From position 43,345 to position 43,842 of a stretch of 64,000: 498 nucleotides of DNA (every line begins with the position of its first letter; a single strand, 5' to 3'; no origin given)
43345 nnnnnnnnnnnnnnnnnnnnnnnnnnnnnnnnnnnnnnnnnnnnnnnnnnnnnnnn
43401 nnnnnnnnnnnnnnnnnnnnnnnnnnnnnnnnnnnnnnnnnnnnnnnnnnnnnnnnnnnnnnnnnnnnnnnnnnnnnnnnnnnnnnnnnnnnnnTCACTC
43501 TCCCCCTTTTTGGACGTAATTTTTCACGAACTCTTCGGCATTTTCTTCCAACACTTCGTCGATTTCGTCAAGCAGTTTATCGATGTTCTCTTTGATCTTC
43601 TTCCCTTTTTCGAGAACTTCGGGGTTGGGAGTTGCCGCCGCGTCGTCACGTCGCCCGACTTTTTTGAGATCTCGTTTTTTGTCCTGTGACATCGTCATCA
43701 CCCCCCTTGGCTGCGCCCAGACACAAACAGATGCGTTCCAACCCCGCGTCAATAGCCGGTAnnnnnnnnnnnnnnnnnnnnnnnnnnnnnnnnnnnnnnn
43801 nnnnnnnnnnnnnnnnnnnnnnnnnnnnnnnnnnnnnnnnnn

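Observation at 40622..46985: Complete, compact Pup-proteasome system (arc/mpa-dop-pup-prcB-prcA-pafA)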

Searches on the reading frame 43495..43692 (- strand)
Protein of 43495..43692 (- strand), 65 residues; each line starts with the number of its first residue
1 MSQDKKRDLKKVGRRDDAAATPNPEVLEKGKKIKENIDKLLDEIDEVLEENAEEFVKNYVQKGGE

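Call 3: search_protein_families(library=ncbifam, proteins=[window:43495-43692:-])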
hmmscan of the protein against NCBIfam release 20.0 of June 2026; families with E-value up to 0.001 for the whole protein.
window:43495-43692:- (65 aa): 1 family
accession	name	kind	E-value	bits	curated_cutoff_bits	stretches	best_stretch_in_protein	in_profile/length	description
TIGR03687.1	pupylate_cterm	equivalog_domain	5.2e-18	64.7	41.45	1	35-65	3-33/33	ubiquitin-like protein Pup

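Call 4: search_protein_families(library=pfam, proteins=[window:43495-43692:-])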
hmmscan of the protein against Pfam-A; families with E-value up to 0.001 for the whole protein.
window:43495-43692:- (65 aa): 1 family
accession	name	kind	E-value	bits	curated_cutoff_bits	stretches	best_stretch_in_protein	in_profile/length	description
PF05639.16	Pup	-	2.1e-21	77.1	27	1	14-65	18-69/69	Pup-like protein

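Call 27: find_homologous_proteins(query=A1, max_evalue=0.001)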
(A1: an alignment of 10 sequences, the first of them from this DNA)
Query A1 (10 sequences) (65 aa, profile of the alignment): 8000 proteins with E <= 0.001 among 8000 candidates; the best 120 are listed.
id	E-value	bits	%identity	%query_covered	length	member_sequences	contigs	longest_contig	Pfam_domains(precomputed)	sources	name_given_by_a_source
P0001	3.4e-32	128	85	72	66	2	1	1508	PF05639.17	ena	-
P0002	1.1e-31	127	75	97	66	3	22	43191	PF05639.17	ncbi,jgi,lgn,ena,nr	ncbi:MAG TPA: ubiquitin-like protein Pup [Nitrospiria bacterium]|jgi:ubiquitin-like protein Pup|nr:u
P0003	1.9e-31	126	86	100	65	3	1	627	PF05639.17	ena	-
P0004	2.0e-31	126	73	97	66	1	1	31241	PF05639.17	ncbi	-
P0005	2.5e-31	125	98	100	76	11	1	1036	PF05639.17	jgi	jgi:ubiquitin-like protein Pup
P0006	3.0e-31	125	83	72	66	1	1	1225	PF05639.17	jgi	jgi:ubiquitin-like protein Pup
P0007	3.2e-31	125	88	100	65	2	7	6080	PF05639.17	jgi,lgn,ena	jgi:ubiquitin-like protein Pup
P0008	3.8e-31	125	80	100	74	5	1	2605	PF05639.17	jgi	jgi:ubiquitin-like protein Pup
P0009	4.2e-31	125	71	97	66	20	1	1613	PF05639.17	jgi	jgi:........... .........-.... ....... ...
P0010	5.2e-31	124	85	100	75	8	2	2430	PF05639.17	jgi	jgi:ubiquitin-like protein Pup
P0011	5.9e-31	124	88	100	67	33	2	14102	PF05639.17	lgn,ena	-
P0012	6.3e-31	124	86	100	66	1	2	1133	PF05639.17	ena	-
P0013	6.4e-31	124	70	97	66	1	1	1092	PF05639.17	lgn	-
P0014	8.8e-31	124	75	97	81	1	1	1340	PF05639.17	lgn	-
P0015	8.8e-31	124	70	97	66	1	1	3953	PF05639.17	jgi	-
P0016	1.0e-30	123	85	100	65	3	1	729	PF05639.17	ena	-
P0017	1.1e-30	123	89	100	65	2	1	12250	PF05639.17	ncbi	ncbi:MAG: ubiquitin-like protein Pup [Nitrospiria bacterium]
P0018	1.1e-30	123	83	72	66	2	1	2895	PF05639.17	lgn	-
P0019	1.5e-30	123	85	100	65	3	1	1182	PF05639.17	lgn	-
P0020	1.6e-30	123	83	100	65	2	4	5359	PF05639.17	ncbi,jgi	jgi:ubiquitin-like protein Pup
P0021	1.6e-30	123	81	72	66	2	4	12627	PF05639.17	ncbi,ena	ncbi:MAG TPA: ubiquitin-like protein Pup [Candidatus Manganitrophaceae bacterium]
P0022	1.8e-30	123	68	97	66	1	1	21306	PF05639.17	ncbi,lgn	-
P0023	2.1e-30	122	78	71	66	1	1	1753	PF05639.17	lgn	-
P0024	2.1e-30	122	82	100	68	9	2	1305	PF05639.17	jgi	jgi:ubiquitin-like protein Pup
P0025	2.3e-30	122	71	75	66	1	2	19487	PF05639.17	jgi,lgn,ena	-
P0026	2.7e-30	122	82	100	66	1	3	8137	PF05639.17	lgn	-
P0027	3.2e-30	122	73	78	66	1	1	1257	PF05639.17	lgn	-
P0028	4.0e-30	121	79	100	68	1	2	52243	PF05639.17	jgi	jgi:ubiquitin-like protein Pup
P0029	5.5e-30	121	82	100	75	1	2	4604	PF05639.17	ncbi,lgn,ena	-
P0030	6.0e-30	121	79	100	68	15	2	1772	PF05639.17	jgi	jgi:ubiquitin-like protein Pup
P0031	6.1e-30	121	65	97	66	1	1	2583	PF05639.17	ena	-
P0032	6.5e-30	121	79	72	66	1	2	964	PF05639.17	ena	-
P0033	1.2e-29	120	77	100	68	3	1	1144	PF05639.17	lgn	-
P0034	1.7e-29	119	77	100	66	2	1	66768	PF05639.17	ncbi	-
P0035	2.3e-29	119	68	97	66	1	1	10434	PF05639.17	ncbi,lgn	-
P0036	2.8e-29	119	75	78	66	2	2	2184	PF05639.17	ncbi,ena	-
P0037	3.0e-29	119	80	77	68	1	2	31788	PF05639.17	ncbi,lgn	-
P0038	3.3e-29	119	80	71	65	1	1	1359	PF05639.17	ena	-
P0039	3.6e-29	118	80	71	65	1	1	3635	PF05639.17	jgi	jgi:ubiquitin-like protein Pup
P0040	3.9e-29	118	80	71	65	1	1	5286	PF05639.17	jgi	jgi:ubiquitin-like protein Pup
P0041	4.3e-29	118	80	71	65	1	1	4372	PF05639.17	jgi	jgi:ubiquitin-like protein Pup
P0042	4.5e-29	118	77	100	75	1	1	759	PF05639.17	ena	-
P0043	5.0e-29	118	66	98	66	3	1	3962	PF05639.17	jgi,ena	-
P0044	6.1e-29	118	80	71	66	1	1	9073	PF05639.17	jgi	jgi:ubiquitin-like protein Pup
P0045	7.6e-29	117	80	69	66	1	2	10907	PF05639.17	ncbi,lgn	-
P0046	9.0e-29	117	64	98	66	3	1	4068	PF05639.17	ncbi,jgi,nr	ncbi:MAG TPA: ubiquitin-like protein Pup [Nitrospiria bacterium]|nr:ubiquitin-like protein Pup [Nitr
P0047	9.7e-29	117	70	97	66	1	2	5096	PF05639.17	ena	-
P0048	1.0e-28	117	76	75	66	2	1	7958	PF05639.17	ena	-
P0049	1.2e-28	117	66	97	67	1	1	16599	PF05639.17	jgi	jgi:ubiquitin-like protein Pup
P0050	1.2e-28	117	64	98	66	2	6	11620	PF05639.17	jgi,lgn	jgi:ubiquitin-like protein Pup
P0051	1.6e-28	116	60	97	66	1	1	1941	PF05639.17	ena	-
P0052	1.6e-28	116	68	100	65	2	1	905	PF05639.17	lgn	-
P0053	2.2e-28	116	80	71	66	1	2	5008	PF05639.17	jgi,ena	jgi:ubiquitin-like protein Pup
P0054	2.4e-28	116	62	97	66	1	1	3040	PF05639.17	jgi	jgi:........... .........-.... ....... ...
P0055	3.0e-28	115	67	97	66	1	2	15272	PF05639.17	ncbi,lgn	ncbi:MAG: ubiquitin-like protein Pup [Nitrospirota bacterium]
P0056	4.6e-28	115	63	100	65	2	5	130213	PF05639.17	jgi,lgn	jgi:ubiquitin-like protein Pup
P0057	4.7e-28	115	65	100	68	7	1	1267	PF05639.17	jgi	-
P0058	4.7e-28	115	64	98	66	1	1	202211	PF05639.17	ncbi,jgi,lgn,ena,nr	ncbi:MAG TPA: ubiquitin-like protein Pup [Nitrospiria bacterium]|nr:ubiquitin-like protein Pup [Nitr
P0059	5.9e-28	115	60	97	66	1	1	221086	PF05639.17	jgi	jgi:ubiquitin-like protein Pup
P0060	6.2e-28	114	84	97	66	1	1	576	PF05639.17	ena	-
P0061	6.5e-28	114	70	97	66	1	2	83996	PF05639.17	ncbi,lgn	-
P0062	6.7e-28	114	62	100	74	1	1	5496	PF05639.17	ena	-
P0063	9.4e-28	114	69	97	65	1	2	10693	PF05639.17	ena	-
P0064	9.6e-28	114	60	97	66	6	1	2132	PF05639.17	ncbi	-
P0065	9.9e-28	114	-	-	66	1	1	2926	PF05639.17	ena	-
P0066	1.0e-27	114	68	97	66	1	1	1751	PF05639.17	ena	-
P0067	1.7e-27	113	76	69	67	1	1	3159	PF05639.17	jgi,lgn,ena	jgi:ubiquitin-like protein Pup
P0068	3.7e-27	112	89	71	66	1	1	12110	PF05639.17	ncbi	-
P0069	4.1e-27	112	67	97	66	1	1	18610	PF05639.17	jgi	-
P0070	5.5e-27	111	72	83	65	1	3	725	PF05639.17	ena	-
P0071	5.9e-27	111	74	77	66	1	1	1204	PF05639.17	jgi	-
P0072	6.6e-27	111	68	97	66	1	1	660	PF05639.17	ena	-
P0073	6.8e-27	111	87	71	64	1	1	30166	PF05639.17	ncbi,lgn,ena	-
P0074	7.2e-27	111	59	97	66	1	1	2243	PF05639.17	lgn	-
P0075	1.1e-26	110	70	100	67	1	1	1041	PF05639.17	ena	-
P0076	1.3e-26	110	80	71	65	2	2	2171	PF05639.17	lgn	-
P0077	2.1e-26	110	70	71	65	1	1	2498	PF05639.17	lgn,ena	-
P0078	2.4e-26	109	59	98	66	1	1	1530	PF05639.17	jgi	-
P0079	3.3e-26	109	83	80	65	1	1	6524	PF05639.17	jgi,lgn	jgi:ubiquitin-like protein Pup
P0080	6.1e-26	108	59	97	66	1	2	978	PF05639.17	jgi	jgi:ubiquitin-like protein Pup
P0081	8.1e-26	108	59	98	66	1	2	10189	PF05639.17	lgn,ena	-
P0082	8.4e-26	108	60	100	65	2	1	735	PF05639.17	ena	-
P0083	9.1e-26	107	71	97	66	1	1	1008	PF05639.17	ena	-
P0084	1.0e-25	107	60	97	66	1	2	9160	PF05639.17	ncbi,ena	ncbi:MAG TPA: ubiquitin-like protein Pup [Nitrospiria bacterium]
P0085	1.2e-25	107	74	71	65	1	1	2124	PF05639.17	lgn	-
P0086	1.6e-25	107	75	80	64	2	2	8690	PF05639.17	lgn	-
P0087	1.7e-25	107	63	97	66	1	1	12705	PF05639.17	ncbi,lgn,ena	-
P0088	1.7e-25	107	77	66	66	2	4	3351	PF05639.17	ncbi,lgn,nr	ncbi:MAG: ubiquitin-like protein Pup [candidate division NC10 bacterium]|nr:ubiquitin-like protein P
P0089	1.8e-25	107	65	92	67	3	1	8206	PF05639.17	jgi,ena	-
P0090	1.9e-25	107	78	71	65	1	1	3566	PF05639.17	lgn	-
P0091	2.1e-25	106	65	97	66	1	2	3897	PF05639.17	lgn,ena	-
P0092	2.2e-25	106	62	97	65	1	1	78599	PF05639.17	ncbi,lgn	-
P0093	2.4e-25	106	63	97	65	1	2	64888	PF05639.17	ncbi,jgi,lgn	jgi:ubiquitin-like protein Pup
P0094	2.5e-25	106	71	82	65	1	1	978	PF05639.17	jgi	jgi:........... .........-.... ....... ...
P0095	2.5e-25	106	74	71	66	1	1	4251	PF05639.17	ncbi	-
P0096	2.7e-25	106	78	71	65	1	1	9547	PF05639.17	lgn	-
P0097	2.8e-25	106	63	97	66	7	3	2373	PF05639.17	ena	-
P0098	2.9e-25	106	63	97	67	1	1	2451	PF05639.17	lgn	-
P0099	3.1e-25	106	80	71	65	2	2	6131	PF05639.17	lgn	-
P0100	3.6e-25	106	73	80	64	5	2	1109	PF05639.17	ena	-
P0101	3.7e-25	106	81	66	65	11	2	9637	PF05639.17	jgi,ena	jgi:ubiquitin-like protein Pup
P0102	4.0e-25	105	59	97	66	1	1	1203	PF05639.17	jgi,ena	jgi:ubiquitin-like protein Pup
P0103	4.0e-25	105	70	71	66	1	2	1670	PF05639.17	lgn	-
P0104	4.1e-25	105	76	97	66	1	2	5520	PF05639.17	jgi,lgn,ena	jgi:ubiquitin-like protein Pup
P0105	4.4e-25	105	82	68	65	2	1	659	PF05639.17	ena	-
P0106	4.4e-25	105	75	78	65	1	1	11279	PF05639.17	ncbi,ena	-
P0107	5.0e-25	105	57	100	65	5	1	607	PF05639.17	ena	-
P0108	5.0e-25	105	81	66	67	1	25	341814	PF05639.17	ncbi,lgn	ncbi:MAG: ubiquitin-like protein Pup [Nitrospiraceae bacterium]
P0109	5.2e-25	105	79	66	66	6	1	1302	PF05639.17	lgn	-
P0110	5.4e-25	105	67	97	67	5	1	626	PF05639.17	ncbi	-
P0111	5.4e-25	105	83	71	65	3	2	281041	PF05639.17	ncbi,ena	-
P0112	6.2e-25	105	76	71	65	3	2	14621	PF05639.17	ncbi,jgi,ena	jgi:ubiquitin-like protein Pup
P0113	6.4e-25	105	78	71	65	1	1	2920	PF05639.17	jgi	jgi:ubiquitin-like protein Pup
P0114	6.6e-25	105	63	97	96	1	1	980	PF05639.17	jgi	jgi:ubiquitin-like protein Pup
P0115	6.7e-25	105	63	97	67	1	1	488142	PF05639.17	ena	-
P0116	6.8e-25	105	64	86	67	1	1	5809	PF05639.17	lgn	-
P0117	7.2e-25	105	71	82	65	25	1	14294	PF05639.17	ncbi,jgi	jgi:ubiquitin-like protein Pup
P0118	7.2e-25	105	61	97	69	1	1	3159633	PF05639.17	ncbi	ncbi:MAG: ubiquitin-like protein Pup [Nitrospiraceae bacterium]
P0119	7.3e-25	105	76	71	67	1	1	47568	PF05639.17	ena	-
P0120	7.3e-25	105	63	92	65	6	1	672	PF05639.17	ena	-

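Call 28: find_encoding_contigs(protein=P0118, flank=8000, max_places=4)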
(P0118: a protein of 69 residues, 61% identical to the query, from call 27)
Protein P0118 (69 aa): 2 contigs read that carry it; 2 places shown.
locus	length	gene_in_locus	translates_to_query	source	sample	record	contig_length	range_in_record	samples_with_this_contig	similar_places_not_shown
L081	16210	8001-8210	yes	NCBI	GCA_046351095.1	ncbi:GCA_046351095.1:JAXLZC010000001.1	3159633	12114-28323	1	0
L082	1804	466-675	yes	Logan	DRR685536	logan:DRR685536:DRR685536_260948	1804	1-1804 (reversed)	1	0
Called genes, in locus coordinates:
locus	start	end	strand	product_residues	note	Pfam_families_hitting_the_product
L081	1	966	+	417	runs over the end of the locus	PF08450:SGL (faint), PF25021:TEN_NHL (weak), PF01436:NHL (faint), PF13449:Phytase-like (faint), PF24684:Vgb_lyase (faint), PF20067:SSL_N (faint)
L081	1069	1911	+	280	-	PF09459:EB_dh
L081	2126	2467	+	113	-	PF00595:PDZ (weak), PF17820:PDZ_6 (faint)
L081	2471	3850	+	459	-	PF14522:Cytochrome_C7 (faint), PF03264:Cytochrom_NNT (faint), PF09699:Paired_CXXCH_1 (faint), PF14537:Cytochrom_c3_2 (faint), PF22113:Mtrc-MtrF_II-IV_dom (faint), PF13435:Cytochrome_C554 (faint)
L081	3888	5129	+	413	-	PF22113:Mtrc-MtrF_II-IV_dom (faint), PF14522:Cytochrome_C7 (faint), PF13435:Cytochrome_C554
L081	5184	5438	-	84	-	-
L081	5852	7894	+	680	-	PF03030:H_PPase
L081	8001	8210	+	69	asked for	PF05639:Pup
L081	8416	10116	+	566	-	PF01368:DHH, PF02272:DHHA1, PF17768:RecJ_OB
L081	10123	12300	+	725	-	PF13328:HD_4, PF01966:HD, PF04607:RelA_SpoT, PF02824:TGS, PF19296:RelA_AH, PF28438:RelA_RIS, PF01842:ACT, PF13291:ACT_4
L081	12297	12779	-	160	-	PF02643:DUF192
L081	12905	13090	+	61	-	-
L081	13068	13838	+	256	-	PF12724:Flavodoxin_5, PF02525:Flavodoxin_2 (weak), PF03358:FMN_red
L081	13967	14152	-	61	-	PF04324:Fer2_BFD (weak)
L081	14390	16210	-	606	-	PF08439:Peptidase_M3_N, PF01432:Peptidase_M3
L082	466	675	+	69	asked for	PF05639:Pup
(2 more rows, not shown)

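Call 29: find_encoding_contigs(protein=P0108, flank=8000, max_places=4)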
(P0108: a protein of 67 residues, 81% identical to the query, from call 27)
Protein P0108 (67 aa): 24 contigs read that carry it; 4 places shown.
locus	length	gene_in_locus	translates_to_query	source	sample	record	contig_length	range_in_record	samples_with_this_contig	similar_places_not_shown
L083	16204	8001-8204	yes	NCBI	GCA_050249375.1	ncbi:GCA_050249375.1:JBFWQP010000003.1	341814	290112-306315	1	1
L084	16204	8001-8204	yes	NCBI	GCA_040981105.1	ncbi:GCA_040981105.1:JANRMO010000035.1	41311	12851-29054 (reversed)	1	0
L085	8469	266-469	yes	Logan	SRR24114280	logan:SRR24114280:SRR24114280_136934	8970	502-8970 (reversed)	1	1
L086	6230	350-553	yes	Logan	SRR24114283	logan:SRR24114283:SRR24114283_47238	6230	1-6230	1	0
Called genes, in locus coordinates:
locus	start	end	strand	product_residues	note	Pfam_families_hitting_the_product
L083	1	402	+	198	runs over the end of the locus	-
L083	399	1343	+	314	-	PF13391:HNH_2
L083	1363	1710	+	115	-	PF12643:MazG-like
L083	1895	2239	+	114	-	PF14076:DUF4258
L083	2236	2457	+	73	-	-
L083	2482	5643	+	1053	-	PF04851:ResIII (faint)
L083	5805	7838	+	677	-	PF03030:H_PPase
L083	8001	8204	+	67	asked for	PF05639:Pup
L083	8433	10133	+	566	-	PF01368:DHH, PF02272:DHHA1, PF17768:RecJ_OB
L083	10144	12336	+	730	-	PF13328:HD_4, PF01966:HD, PF04607:RelA_SpoT, PF02824:TGS, PF19296:RelA_AH, PF28438:RelA_RIS, PF01842:ACT, PF13291:ACT_4, +1 more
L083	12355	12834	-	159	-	PF02643:DUF192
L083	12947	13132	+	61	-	-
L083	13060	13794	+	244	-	PF02525:Flavodoxin_2 (weak), PF12724:Flavodoxin_5 (weak), PF03358:FMN_red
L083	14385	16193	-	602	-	PF08439:Peptidase_M3_N, PF01432:Peptidase_M3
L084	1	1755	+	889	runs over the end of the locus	PF01555:N6_N4_Mtase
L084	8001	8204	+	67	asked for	PF05639:Pup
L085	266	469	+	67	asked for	PF05639:Pup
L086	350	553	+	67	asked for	PF05639:Pup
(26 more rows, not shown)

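Call 34: find_encoding_contigs(protein=P0115, flank=6000, max_places=2)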
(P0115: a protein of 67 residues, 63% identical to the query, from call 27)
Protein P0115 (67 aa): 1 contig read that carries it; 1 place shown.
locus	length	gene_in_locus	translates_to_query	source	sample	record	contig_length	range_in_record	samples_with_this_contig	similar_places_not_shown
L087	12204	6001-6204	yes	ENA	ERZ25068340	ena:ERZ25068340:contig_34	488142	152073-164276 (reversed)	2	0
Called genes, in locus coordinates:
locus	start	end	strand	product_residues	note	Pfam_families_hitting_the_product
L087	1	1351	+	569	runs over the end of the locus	PF17092:PCB_OB (faint), PF21710:Spt6_S1 (faint), PF00575:S1, PF00575:S1, PF23459:S1_RRP5 (weak), PF00575:S1, PF23459:S1_RRP5, PF00575:S1, +1 more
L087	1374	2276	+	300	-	PF25145:NfeD1b_N (weak), PF01343:Peptidase_S49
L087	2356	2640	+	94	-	PF00216:Bac_DNA_binding, PF18291:HU-HIG (weak)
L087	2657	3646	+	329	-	PF08369:PCP_red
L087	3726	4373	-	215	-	PF01693:Cauli_VI, PF00075:RNase_H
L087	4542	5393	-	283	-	PF00515:TPR_1 (faint), PF13181:TPR_8 (faint), PF13428:TPR_14 (faint), PF13432:TPR_16 (faint), PF07719:TPR_2 (weak), PF13424:TPR_12 (weak), PF13371:TPR_9 (weak), PF13414:TPR_11, +2 more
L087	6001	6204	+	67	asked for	PF05639:Pup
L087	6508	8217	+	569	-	PF01368:DHH, PF02272:DHHA1, PF17768:RecJ_OB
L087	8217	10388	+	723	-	PF13328:HD_4, PF01966:HD, PF04607:RelA_SpoT, PF02824:TGS, PF19296:RelA_AH, PF28438:RelA_RIS, PF01842:ACT, PF13291:ACT_4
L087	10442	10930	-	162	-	PF02643:DUF192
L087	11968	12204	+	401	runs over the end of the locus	PF00009:GTP_EFTU, PF03144:GTP_EFTU_D2, PF03143:GTP_EFTU_D3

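Call 35: find_encoding_contigs(protein=P0111, flank=6000, max_places=2)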
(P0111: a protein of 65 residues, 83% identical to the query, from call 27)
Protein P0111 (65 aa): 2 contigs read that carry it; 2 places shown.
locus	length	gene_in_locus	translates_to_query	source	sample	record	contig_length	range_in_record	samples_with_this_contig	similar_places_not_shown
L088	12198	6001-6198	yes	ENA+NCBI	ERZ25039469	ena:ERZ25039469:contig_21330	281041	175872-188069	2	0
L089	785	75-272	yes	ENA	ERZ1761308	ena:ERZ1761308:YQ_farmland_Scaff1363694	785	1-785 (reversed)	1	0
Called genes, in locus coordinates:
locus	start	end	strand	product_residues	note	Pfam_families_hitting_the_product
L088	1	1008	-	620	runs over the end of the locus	PF19291:TREH_N, PF00723:Glyco_hydro_15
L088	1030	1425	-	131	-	PF07883:Cupin_2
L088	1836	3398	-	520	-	PF02366:PMT, PF13231:PMT_2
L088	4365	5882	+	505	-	PF03030:H_PPase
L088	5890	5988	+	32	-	-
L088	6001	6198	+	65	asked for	PF05639:Pup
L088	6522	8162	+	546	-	PF01368:DHH, PF02272:DHHA1, PF17768:RecJ_OB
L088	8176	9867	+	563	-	PF13328:HD_4, PF01966:HD, PF04607:RelA_SpoT, PF02824:TGS, PF19296:RelA_AH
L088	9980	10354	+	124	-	PF28438:RelA_RIS, PF13291:ACT_4, PF01842:ACT, PF22629:ACT_AHAS_ss (weak)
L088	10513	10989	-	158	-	PF02643:DUF192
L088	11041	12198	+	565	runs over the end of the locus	PF00501:AMP-binding, PF13193:AMP-binding_C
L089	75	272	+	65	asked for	PF05639:Pup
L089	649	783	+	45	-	?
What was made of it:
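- Closest known: Pup-proteasome loci of other Nitrospirota. Different: In the four cases examined it lies upstream of recJ-relA/spoT (calls 28, 29, 34, 35).
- Tried and rejected: A true loss of pup was also rejected, because pup was found elsewhere in the same genomes (calls 27-29, 34, 35).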

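Call 44: search_solved_structures(query=window:43495-43692:-, max_evalue=0.01, show_alignments=2)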
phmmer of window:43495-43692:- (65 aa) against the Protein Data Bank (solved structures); distinct sequences matched with E-value up to 0.01: 7.
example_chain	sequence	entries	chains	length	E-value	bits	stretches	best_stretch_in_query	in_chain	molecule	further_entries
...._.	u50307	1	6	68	7.9e-12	48.3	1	13-65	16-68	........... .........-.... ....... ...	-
7px9_G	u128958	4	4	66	1.2e-11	47.7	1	13-65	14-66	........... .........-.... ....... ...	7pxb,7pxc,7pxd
3m91_B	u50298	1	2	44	3.1e-11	46.4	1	28-65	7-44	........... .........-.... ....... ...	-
9cku_H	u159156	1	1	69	3.3e-10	43.2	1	28-65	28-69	Pup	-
7oy3_B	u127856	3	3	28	1.2e-09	41.4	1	38-65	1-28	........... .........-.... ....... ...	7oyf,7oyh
7oxy_B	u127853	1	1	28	2.3e-09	40.6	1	38-65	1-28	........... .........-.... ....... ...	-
4bjr_A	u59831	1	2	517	2.4e-06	31.1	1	39-65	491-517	PUP--PROTEIN LIGASE, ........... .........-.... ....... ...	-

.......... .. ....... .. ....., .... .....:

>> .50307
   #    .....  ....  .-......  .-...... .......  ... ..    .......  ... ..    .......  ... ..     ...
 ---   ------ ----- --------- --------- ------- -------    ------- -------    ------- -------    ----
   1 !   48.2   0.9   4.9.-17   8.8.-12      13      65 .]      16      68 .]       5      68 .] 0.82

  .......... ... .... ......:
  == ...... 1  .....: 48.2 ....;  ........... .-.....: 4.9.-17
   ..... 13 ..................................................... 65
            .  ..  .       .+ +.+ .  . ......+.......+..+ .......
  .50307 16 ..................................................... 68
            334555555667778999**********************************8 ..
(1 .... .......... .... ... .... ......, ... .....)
